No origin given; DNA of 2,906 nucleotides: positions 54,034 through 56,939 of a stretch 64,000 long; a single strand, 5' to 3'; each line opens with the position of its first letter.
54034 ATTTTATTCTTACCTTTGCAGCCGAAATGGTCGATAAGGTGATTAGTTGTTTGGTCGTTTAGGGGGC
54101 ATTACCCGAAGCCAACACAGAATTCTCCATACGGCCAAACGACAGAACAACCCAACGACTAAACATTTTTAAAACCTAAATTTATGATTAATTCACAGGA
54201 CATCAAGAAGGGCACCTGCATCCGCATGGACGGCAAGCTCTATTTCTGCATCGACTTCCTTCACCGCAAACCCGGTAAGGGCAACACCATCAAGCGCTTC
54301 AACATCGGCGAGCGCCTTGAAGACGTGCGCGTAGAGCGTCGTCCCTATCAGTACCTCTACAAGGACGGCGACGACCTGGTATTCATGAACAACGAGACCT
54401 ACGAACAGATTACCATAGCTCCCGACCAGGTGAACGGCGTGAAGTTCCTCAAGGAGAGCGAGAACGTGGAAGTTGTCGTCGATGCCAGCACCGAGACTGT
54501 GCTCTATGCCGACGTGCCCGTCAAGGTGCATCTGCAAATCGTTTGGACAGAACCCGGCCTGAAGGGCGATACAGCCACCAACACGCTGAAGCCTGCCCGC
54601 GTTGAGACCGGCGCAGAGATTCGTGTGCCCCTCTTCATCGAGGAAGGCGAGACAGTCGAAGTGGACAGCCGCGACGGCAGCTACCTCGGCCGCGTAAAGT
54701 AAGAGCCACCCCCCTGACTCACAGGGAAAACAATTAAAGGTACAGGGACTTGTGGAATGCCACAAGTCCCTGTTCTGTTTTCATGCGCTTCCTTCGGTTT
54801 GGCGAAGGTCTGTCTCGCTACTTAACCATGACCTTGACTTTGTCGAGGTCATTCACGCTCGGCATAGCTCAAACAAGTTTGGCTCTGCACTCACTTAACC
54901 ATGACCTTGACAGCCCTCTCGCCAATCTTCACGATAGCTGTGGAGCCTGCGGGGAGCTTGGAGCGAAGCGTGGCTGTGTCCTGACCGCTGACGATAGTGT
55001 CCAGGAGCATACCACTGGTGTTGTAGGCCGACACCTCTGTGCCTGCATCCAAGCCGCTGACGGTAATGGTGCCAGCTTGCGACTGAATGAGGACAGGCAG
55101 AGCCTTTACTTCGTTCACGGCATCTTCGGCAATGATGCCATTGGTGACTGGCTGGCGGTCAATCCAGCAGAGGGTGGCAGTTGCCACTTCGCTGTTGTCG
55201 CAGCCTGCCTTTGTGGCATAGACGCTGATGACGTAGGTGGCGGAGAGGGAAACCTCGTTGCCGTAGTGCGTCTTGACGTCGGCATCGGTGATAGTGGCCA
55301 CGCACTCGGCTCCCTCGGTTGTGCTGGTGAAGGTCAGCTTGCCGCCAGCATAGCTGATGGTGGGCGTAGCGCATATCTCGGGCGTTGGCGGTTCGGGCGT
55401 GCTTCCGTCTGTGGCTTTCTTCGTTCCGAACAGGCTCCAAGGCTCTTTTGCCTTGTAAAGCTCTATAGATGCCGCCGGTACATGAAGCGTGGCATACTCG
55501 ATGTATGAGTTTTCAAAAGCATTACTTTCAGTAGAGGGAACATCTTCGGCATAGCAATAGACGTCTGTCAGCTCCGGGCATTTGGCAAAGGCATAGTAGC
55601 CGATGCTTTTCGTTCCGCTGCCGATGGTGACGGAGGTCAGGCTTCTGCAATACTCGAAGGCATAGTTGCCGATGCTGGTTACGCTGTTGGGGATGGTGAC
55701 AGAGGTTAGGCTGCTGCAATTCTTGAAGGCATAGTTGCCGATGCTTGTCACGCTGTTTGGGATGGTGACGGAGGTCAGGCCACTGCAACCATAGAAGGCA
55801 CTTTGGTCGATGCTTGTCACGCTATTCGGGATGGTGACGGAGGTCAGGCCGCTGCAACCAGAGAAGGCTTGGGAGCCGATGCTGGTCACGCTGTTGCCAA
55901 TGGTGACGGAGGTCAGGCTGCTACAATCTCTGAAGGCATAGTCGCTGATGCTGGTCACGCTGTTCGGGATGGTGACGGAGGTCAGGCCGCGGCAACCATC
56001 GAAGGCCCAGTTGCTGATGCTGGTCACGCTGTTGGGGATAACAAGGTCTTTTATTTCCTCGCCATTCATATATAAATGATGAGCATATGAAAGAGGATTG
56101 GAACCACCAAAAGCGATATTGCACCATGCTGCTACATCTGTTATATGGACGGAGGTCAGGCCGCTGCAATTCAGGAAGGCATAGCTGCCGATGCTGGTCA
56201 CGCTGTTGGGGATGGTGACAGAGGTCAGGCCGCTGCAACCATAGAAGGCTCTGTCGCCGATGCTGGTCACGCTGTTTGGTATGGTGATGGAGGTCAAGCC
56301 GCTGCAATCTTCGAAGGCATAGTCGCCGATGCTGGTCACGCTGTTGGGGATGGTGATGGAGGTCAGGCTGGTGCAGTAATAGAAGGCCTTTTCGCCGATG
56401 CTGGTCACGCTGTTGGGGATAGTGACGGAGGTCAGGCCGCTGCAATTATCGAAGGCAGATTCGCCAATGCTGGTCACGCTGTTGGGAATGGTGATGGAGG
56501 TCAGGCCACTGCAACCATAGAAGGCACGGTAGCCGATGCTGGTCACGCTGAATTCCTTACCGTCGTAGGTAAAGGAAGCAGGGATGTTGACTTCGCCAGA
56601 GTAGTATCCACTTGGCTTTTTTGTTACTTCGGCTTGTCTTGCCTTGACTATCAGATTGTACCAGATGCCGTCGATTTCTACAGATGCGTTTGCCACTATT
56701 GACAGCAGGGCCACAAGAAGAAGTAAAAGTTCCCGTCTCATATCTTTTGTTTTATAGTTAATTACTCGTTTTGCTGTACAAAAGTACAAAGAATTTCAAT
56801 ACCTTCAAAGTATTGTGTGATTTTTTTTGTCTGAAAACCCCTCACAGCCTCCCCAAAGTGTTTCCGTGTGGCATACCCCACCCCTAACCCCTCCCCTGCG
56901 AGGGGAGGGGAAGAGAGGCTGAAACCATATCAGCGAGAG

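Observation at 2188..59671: Window-wide system of short-word hairpin repeats occupying both intergenic DNA and reading frames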

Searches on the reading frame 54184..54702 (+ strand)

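Call 91: search_protein_families(library=pfam, proteins=[window:54184-54702:+], max_evalue=0.001)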
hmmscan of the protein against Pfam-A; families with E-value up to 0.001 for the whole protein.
window:54184-54702:+ (172 aa): 3 families
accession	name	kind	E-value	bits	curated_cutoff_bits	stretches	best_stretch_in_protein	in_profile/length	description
PF09285.17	Elong-fact-P_C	-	3.4e-25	87.9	25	1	115-170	1-56/56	Elongation factor P, C-terminal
PF01132.26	EFP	-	3.3e-20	72.2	27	1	53-98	1-47/54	Elongation factor P (EF-P) OB domain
PF08207.18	EFP_N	-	4e-11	43.2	23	1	4-39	2-37/58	Elongation factor P (EF-P) KOW-like domain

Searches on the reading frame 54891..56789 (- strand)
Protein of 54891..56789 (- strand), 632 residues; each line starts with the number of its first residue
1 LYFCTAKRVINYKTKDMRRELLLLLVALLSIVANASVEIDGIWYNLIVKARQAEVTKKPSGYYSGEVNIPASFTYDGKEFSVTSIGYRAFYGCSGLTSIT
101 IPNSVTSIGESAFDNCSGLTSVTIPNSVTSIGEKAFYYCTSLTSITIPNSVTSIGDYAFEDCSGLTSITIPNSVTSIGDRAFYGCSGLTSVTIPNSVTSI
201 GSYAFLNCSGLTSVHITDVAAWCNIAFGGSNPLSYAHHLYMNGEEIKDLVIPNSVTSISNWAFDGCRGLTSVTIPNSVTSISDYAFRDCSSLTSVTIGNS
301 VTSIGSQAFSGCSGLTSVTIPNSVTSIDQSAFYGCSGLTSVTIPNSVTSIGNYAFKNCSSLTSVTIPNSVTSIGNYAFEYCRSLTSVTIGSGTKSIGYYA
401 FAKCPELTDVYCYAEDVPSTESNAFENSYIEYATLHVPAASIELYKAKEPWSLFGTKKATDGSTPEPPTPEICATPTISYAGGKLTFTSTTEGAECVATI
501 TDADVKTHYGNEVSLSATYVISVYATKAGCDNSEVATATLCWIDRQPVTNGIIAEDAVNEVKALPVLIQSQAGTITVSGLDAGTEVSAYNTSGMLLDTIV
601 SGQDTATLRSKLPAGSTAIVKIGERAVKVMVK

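Call 12: search_protein_families(library=pfam, proteins=[window:54891-56789:-], max_evalue=0.00001)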
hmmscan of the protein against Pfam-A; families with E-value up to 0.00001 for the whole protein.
window:54891-56789:- (632 aa): 3 families
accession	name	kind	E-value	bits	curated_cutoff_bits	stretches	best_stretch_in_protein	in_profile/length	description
PF13306.12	LRR_5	-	1.8e-133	438.8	27.7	4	81-185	21-123/127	BspA type Leucine rich repeat region (6 copies)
PF13855.12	LRR_8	-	1.7e-21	76.2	27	0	276-319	11-55/61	Leucine rich repeat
PF05725.18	FNIP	-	3.1e-06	27.7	21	0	338-373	5-39/44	FNIP Repeat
